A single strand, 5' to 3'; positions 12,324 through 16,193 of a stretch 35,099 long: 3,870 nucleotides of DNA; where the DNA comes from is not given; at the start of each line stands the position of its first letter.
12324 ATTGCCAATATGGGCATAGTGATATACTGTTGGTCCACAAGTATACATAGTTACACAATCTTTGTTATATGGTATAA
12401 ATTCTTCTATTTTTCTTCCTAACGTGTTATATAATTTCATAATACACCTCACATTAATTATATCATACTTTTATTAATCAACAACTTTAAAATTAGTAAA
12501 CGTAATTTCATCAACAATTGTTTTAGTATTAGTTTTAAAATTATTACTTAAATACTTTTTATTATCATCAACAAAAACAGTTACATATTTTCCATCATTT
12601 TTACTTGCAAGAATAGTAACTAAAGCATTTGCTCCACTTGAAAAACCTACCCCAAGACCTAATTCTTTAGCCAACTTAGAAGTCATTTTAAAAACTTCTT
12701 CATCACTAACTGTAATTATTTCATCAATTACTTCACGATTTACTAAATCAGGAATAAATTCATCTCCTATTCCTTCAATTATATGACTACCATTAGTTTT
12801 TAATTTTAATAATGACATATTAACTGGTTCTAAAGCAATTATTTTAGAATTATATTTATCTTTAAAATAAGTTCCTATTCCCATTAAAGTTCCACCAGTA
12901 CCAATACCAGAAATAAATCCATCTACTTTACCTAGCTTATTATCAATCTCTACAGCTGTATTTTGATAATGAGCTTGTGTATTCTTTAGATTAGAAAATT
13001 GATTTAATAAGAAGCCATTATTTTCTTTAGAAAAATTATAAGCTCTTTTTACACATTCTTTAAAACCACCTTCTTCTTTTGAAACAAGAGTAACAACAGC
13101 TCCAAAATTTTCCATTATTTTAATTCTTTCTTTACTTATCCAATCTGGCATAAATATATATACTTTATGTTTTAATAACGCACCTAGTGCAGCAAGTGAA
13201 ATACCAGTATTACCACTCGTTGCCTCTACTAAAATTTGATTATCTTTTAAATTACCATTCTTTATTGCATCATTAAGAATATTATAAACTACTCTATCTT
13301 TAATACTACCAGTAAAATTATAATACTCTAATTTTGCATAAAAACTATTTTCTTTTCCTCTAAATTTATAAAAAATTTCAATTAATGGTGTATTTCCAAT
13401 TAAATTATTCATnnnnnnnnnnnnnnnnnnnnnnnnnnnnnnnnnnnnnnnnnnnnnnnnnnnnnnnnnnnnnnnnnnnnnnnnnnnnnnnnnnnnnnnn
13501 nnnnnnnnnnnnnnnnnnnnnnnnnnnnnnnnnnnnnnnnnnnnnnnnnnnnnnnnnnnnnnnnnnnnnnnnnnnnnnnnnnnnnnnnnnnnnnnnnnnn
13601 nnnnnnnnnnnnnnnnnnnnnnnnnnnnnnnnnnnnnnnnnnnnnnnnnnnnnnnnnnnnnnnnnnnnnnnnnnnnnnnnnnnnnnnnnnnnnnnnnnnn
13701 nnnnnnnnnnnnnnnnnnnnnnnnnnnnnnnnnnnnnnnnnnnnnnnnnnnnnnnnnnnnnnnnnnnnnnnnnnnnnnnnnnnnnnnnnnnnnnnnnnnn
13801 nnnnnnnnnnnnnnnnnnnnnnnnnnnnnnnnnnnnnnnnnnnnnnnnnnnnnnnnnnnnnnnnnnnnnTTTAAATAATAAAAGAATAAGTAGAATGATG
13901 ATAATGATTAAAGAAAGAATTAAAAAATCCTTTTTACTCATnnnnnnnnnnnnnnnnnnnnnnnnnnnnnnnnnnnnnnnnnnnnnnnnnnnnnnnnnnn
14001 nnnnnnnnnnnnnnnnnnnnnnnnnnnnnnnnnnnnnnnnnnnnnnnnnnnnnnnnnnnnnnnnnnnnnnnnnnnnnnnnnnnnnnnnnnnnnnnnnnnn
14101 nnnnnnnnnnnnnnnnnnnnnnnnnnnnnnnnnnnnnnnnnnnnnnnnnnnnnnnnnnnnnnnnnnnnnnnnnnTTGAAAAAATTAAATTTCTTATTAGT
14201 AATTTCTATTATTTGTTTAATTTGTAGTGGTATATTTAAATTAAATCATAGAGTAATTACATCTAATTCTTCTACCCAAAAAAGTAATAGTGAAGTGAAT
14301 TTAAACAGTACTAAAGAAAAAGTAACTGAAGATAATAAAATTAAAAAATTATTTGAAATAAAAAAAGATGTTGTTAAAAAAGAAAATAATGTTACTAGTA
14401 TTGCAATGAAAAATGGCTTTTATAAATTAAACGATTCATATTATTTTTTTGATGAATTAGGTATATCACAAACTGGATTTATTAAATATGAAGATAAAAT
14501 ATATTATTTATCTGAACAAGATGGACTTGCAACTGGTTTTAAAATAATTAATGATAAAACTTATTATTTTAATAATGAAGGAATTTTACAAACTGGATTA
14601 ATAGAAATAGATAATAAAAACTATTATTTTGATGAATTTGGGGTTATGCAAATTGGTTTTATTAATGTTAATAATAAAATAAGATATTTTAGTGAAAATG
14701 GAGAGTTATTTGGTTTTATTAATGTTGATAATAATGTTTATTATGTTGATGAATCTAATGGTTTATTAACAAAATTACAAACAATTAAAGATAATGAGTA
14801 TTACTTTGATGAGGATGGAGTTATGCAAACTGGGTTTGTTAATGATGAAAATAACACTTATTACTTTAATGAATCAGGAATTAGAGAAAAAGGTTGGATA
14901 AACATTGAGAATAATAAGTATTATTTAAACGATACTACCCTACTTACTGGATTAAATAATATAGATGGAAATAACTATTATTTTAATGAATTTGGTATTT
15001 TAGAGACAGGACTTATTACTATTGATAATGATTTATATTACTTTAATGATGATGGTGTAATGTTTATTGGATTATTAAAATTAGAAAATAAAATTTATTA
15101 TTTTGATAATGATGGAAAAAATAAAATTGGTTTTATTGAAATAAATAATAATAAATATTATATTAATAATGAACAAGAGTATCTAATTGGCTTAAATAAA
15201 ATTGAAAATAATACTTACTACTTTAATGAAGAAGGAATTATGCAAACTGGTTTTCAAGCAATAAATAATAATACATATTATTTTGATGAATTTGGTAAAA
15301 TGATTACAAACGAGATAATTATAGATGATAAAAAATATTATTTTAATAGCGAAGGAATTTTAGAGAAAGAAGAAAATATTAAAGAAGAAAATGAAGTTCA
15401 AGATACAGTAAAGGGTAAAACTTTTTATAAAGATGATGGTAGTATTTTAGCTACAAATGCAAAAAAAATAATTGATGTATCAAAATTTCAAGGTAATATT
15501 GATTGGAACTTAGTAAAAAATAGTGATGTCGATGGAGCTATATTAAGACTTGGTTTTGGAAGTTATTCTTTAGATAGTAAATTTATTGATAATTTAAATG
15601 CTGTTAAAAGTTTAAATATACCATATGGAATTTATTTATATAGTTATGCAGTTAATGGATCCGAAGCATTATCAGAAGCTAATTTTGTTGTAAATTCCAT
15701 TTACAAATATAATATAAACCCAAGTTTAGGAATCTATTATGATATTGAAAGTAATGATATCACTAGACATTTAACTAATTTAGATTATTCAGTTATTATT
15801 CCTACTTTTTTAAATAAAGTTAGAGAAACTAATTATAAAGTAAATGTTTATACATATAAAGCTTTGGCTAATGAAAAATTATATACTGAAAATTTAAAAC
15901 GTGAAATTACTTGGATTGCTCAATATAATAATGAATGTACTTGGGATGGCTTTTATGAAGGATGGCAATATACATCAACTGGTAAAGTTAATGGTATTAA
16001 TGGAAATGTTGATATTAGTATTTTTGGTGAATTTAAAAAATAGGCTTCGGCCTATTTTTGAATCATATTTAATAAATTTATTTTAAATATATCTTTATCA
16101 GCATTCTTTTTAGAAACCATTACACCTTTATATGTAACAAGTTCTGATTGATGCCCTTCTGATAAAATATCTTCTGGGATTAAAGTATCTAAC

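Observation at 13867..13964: Unannotated 24-codon hydrophobic peptide gene with its Shine-Dalgarno locked in a GNRA hairpin (type I toxin candidate)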

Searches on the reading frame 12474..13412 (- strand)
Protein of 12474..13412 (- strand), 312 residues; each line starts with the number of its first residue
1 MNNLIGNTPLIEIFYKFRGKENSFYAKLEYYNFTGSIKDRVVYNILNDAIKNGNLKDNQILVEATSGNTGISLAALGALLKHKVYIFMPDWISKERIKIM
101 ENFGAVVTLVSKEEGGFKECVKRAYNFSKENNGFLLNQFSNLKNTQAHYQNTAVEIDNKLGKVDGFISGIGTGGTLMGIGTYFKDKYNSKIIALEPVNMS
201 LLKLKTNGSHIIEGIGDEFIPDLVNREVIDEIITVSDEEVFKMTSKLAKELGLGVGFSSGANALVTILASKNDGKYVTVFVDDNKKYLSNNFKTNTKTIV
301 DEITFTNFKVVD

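Call 15: find_encoding_contigs(protein=window:12474-13412:-, flank=4000, max_places=10)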
Protein window:12474-13412:- (312 aa): 1 contig read that carries it; 1 place shown.
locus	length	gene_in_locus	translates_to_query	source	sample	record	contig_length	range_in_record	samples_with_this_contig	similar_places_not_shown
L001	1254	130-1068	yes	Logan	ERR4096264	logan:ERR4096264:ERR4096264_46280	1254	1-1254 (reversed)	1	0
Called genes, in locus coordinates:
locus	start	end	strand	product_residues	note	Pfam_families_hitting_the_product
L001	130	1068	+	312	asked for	PF00291:PALP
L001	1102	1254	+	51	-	?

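Call 16: search_protein_families(library=pfam, proteins=[window:12474-13412:-], max_evalue=0.01)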
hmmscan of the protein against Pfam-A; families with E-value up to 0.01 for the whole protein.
window:12474-13412:- (312 aa): 1 family
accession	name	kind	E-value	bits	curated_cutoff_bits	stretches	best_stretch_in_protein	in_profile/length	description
PF00291.31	PALP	-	3e-62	211.1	35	1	3-275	3-286/295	Pyridoxal-phosphate dependent enzyme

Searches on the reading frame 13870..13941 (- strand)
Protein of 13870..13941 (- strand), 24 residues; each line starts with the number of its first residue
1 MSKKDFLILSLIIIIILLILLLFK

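Call 47: search_protein_families(library=pfam, proteins=[window:13870-13941:-], max_evalue=10)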
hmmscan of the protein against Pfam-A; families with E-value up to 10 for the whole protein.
seq(24 aa): 4 families
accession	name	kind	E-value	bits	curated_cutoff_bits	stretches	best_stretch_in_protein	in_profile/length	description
PF10717.14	ODV-E18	-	3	8.2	28.1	1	8-22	30-44/87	Occlusion-derived virus envelope protein ODV-E18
PF19893.4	DUF6366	-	4.8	8.1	27.2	1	1-23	47-69/69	Family of unknown function (DUF6366)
PF17359.7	DUF5385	-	5.3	7.1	25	1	4-21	3-20/217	Family of unknown function (DUF5385)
PF07172.16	GRP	-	9.6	7.4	30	1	1-20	1-20/90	Glycine rich protein family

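Call 48: search_protein_families(library=ncbifam, proteins=[window:13870-13941:-], max_evalue=10)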
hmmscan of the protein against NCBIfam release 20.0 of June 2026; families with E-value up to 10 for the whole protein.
seq(24 aa): 1 family
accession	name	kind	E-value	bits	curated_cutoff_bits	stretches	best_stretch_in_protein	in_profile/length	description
NF038277.1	accessory_MacP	equivalog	1.9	9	45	1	4-23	74-93/98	cell wall synthase accessory phosphoprotein MacP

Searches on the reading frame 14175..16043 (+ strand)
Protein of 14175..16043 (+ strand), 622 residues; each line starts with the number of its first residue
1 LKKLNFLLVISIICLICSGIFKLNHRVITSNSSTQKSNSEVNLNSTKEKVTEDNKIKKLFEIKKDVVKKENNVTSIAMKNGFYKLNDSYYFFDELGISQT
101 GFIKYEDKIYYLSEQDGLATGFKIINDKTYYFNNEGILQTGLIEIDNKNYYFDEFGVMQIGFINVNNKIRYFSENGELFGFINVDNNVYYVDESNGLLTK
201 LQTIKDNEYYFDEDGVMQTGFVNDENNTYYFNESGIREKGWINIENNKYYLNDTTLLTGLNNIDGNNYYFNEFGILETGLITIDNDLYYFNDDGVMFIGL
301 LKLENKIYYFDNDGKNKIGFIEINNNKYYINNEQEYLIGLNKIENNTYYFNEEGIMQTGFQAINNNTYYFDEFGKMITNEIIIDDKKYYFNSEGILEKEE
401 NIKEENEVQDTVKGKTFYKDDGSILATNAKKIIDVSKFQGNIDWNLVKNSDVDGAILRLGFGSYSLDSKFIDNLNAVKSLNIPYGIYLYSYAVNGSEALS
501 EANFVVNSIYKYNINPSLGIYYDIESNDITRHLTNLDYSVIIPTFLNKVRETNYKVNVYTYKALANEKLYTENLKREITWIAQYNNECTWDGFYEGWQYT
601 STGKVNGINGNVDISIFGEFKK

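Call 16: search_protein_families(library=pfam, proteins=[window:14175-16043:+], max_evalue=0.01)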
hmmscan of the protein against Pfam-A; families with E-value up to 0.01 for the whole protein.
window:14175-16043:+ (622 aa): 4 families
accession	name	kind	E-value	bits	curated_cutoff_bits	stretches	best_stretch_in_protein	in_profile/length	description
PF19127.6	Choline_bind_3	-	2.4e-52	175.1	27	8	338-380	2-46/47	Choline-binding repeat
PF01473.26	Choline_bind_1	-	1.4e-43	145.4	20.5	4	278-296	1-19/19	Putative cell wall binding repeat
PF01183.26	Glyco_hydro_25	-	3.5e-24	86.5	27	1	433-608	1-180/180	Glycosyl hydrolases family 25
PF19085.6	Choline_bind_2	-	8.9e-06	26.3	27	1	365-394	9-36/38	Choline-binding repeat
